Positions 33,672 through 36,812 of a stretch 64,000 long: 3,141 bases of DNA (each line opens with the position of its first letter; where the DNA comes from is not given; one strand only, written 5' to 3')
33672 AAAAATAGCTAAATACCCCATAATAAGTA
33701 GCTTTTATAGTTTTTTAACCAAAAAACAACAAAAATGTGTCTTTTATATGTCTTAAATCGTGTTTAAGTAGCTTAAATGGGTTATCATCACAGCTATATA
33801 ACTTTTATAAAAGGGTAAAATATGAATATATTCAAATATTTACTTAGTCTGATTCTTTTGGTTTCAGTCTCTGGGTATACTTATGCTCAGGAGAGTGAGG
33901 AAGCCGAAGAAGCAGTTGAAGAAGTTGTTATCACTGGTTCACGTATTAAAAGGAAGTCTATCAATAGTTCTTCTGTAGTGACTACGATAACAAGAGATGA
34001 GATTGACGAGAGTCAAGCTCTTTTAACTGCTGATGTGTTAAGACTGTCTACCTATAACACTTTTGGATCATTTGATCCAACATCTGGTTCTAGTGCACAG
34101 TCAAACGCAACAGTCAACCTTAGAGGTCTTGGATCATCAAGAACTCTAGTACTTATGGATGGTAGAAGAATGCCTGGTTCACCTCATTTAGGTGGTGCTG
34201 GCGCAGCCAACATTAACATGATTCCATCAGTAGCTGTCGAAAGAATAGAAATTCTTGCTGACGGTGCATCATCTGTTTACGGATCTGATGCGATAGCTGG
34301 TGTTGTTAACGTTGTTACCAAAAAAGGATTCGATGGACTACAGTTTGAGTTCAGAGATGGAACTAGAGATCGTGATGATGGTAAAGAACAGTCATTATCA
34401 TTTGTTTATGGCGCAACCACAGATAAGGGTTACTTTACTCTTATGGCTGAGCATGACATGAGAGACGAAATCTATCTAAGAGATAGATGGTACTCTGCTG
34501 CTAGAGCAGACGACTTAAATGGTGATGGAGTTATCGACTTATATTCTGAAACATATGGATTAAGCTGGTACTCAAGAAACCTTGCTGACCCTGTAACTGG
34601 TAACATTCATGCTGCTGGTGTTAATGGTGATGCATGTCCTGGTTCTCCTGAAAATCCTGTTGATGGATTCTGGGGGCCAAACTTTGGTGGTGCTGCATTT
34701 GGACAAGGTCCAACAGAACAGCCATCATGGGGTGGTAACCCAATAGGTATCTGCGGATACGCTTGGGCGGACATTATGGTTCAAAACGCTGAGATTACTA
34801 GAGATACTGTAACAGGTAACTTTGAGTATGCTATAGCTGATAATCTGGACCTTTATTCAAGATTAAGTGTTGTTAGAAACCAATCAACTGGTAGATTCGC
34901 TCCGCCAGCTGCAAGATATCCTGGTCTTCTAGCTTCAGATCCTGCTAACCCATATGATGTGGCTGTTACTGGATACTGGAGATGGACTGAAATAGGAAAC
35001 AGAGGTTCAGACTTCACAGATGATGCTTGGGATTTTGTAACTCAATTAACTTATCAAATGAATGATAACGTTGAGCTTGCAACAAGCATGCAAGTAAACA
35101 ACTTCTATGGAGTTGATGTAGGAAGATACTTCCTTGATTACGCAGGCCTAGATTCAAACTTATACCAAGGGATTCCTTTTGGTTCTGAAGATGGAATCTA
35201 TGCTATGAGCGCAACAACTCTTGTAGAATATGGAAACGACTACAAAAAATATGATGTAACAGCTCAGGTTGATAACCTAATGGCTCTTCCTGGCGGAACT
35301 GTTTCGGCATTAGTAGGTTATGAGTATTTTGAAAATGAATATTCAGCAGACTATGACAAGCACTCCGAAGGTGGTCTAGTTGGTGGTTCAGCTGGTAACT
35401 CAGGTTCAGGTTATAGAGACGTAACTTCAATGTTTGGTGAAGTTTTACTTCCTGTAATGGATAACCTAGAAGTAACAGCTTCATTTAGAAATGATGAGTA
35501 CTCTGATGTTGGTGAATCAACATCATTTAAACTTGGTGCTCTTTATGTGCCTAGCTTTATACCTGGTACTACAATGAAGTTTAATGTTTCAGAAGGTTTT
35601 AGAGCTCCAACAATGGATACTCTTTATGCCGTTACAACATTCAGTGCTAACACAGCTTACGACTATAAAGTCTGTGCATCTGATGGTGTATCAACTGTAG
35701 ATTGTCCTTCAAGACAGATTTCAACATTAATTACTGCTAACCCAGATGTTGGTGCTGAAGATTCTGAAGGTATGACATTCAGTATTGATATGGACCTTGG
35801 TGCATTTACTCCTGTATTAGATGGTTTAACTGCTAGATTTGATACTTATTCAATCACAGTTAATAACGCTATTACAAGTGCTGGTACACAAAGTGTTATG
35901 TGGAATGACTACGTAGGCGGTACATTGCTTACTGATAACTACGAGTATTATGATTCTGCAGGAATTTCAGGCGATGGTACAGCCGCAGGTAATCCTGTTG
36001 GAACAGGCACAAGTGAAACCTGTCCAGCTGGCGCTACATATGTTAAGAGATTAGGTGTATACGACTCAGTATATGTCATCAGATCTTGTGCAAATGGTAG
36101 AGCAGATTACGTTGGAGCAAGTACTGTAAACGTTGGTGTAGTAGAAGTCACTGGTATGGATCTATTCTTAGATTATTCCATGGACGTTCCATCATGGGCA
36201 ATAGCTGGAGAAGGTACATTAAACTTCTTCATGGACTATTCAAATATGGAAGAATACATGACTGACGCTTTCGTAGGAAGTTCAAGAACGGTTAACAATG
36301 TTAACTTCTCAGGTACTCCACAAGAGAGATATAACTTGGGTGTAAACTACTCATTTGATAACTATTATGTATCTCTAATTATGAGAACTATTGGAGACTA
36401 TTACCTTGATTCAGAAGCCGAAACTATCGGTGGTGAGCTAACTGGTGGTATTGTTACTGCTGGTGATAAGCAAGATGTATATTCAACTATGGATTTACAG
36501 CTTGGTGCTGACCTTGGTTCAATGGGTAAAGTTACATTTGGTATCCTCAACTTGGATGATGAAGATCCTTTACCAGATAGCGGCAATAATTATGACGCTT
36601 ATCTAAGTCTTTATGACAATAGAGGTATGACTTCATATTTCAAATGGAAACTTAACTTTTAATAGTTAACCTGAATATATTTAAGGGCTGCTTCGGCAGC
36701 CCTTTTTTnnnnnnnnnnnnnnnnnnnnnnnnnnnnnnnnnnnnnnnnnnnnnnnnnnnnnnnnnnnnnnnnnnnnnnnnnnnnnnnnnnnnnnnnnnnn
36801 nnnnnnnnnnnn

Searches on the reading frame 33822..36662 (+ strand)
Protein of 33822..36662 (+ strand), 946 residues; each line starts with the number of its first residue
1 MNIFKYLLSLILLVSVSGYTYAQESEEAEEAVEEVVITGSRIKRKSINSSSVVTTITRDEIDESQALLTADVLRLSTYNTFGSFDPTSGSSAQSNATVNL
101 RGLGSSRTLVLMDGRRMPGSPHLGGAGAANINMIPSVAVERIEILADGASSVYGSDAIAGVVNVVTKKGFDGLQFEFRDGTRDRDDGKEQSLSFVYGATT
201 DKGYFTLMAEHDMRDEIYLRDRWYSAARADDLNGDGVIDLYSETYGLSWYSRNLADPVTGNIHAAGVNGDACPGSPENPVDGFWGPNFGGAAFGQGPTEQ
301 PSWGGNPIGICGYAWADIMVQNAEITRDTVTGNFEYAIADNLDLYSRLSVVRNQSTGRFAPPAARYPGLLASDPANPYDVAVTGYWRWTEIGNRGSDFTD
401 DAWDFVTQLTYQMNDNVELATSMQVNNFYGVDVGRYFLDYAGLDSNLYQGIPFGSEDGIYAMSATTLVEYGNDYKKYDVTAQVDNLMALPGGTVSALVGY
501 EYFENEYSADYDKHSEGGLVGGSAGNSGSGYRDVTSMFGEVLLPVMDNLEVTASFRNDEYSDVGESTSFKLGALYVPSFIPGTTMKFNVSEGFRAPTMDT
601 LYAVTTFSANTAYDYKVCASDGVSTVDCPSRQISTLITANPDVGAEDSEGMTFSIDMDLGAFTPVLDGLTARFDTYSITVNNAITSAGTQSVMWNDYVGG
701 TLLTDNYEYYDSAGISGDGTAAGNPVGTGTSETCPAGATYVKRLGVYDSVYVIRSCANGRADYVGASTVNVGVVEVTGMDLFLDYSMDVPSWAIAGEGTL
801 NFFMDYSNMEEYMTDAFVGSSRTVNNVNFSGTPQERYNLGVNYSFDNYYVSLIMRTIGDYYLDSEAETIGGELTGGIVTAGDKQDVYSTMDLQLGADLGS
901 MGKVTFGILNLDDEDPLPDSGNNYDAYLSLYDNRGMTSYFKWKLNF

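Call 93: search_protein_families(library=pfam, proteins=[window:33822-36662:+], max_evalue=0.00001)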
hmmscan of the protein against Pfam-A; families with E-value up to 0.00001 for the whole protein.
window:33822-36662:+ (946 aa): 2 families
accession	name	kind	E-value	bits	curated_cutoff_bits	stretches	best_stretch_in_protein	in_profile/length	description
PF00593.30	TonB_dep_Rec_b-barrel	-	2.2e-21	77.7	27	1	354-911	25-436/436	TonB dependent receptor-like, beta-barrel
PF07715.20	Plug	-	4.8e-20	72.5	23.9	1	48-161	4-107/107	TonB-dependent Receptor Plug Domain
